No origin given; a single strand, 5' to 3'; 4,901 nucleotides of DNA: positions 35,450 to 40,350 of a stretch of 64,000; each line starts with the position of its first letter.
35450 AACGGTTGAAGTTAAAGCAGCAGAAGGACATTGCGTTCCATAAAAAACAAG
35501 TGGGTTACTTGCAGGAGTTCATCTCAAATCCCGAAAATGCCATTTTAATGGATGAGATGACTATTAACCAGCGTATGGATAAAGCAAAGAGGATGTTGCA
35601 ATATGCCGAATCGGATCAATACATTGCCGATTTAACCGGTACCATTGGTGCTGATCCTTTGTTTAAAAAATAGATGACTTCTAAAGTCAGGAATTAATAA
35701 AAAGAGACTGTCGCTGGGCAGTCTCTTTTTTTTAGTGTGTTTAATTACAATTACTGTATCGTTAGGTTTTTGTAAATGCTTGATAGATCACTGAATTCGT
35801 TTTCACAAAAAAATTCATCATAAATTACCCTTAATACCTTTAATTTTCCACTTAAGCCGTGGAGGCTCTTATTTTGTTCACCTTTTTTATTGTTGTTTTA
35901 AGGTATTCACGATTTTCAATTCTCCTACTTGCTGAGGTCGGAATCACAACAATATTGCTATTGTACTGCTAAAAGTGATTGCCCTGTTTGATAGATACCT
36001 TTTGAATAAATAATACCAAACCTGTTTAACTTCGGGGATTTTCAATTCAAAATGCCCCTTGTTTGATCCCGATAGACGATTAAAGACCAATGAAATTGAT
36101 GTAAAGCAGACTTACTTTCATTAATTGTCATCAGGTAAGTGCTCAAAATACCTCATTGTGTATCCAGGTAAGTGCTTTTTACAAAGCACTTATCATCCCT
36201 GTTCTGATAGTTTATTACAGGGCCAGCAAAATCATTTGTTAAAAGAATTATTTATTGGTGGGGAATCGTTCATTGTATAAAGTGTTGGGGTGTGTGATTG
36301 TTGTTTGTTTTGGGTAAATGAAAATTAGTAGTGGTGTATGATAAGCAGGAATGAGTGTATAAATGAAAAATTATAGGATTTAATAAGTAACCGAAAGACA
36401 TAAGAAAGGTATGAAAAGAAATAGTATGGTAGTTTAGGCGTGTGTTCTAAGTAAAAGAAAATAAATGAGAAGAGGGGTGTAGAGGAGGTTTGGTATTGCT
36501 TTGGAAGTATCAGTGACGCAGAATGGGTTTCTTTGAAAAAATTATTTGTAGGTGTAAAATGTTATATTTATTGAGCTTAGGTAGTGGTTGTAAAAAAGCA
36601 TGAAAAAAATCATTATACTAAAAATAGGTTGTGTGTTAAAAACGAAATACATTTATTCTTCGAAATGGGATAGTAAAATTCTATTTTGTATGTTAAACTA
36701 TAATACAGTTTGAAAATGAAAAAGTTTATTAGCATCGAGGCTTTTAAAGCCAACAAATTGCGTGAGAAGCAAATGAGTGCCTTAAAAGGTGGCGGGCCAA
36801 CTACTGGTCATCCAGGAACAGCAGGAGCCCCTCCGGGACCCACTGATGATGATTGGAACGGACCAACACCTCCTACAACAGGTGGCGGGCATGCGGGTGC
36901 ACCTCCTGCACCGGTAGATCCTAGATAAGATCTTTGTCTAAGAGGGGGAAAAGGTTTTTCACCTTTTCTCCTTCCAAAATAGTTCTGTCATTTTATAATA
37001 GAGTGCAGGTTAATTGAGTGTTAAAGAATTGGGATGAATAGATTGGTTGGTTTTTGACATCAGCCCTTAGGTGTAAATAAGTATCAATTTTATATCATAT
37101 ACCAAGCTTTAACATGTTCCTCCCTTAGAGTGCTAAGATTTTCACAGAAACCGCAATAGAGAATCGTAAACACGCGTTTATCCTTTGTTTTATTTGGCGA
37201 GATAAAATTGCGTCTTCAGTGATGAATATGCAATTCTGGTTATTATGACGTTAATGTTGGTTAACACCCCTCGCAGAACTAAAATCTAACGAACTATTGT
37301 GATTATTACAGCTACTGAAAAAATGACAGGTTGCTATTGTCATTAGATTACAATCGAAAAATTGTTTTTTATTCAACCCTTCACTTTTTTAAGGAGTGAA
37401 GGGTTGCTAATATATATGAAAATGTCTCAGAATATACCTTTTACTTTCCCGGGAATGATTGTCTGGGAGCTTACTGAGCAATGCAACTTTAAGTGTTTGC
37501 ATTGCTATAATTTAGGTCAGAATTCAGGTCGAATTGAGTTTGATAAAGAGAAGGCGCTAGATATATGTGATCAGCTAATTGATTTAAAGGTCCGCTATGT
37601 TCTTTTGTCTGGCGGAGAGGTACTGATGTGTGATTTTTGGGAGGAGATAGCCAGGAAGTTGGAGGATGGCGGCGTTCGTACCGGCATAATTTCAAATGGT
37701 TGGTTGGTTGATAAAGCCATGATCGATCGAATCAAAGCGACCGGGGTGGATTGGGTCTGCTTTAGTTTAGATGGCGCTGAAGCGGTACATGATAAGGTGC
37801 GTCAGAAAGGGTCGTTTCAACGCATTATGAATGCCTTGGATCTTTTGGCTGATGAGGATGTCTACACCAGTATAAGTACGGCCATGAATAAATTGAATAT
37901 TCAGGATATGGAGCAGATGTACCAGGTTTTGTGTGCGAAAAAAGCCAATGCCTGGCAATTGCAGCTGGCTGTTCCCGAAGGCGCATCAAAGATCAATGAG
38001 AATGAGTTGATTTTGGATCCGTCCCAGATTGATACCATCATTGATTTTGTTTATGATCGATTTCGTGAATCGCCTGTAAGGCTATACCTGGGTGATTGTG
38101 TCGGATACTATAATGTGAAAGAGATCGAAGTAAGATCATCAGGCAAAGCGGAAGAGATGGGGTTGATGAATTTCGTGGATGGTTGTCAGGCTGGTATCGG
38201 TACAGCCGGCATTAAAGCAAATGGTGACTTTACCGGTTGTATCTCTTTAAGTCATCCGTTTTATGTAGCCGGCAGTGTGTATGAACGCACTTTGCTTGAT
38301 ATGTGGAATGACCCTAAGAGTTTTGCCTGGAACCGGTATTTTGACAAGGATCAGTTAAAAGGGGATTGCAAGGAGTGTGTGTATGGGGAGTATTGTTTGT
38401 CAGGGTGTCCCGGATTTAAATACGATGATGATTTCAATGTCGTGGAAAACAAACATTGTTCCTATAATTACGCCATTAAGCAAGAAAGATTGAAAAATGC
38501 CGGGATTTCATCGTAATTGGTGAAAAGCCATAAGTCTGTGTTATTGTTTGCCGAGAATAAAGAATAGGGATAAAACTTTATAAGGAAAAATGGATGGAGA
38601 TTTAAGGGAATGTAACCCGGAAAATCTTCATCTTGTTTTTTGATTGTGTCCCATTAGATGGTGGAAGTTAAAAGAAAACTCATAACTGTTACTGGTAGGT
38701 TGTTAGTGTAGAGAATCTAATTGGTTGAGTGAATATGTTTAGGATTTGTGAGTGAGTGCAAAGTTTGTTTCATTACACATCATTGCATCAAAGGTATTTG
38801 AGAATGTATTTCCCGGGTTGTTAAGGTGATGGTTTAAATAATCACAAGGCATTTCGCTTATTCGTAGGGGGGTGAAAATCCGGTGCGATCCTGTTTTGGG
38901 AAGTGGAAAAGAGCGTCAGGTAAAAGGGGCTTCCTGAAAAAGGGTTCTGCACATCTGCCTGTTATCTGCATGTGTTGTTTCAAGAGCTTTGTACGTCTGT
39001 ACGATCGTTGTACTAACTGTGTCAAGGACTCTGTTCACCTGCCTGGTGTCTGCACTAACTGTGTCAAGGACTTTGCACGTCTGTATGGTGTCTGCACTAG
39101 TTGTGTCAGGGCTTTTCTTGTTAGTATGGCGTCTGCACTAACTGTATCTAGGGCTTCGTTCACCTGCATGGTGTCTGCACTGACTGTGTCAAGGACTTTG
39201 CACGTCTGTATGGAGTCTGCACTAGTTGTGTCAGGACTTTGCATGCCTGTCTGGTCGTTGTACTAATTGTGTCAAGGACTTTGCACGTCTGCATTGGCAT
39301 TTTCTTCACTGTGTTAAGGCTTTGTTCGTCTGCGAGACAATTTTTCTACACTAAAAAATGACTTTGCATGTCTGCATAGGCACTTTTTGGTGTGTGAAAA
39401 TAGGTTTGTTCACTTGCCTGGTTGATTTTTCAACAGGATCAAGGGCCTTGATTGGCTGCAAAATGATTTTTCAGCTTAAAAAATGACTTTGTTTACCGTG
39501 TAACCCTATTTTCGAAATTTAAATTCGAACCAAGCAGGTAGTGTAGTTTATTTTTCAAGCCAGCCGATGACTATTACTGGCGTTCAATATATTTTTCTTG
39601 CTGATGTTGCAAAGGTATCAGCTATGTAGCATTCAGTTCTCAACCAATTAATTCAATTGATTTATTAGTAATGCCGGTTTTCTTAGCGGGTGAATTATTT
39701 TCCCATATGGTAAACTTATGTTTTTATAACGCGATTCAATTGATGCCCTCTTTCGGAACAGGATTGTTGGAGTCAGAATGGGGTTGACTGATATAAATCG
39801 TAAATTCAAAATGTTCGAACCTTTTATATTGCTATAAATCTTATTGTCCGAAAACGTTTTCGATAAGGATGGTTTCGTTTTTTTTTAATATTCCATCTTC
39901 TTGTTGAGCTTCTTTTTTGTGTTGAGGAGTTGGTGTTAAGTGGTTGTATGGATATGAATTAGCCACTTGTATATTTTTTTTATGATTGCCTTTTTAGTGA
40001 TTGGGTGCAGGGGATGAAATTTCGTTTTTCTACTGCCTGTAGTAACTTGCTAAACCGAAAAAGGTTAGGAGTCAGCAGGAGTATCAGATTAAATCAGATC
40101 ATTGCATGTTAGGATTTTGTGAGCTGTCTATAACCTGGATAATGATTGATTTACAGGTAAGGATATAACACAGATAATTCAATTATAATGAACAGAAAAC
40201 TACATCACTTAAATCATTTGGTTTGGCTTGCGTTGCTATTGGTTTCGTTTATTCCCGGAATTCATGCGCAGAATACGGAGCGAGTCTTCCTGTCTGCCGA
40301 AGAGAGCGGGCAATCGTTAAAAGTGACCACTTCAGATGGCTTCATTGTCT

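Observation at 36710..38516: GG-leader precursor peptide adjacent to a radical-SAM/SPASM maturase, a RiPP-like biosynthetic locus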

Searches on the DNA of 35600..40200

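Call 59: search_rna_families(source=window, start=35600, end=40200, threshold=evalue, max_evalue=1)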
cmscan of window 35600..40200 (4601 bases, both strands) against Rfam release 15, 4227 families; matches with E-value up to 1: 3.
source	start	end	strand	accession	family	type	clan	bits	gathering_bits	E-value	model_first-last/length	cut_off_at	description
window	35700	35763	-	RF02083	OrzO-P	Gene; antitoxin;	-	25.6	60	0.58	1-76/76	no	OrzO-P RNA antitoxin family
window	38744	38851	-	RF00294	snoTBR17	Gene; snRNA; snoRNA; CD-box;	-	17.4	40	0.9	1-119/119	no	Small nucleolar RNA TBR17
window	38734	38898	+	RF04191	Hairpin-meta2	Gene; ribozyme;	-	13.8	210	0.84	38-185/258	no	Hairpin ribozyme 2 from viruses-like metatranscriptomes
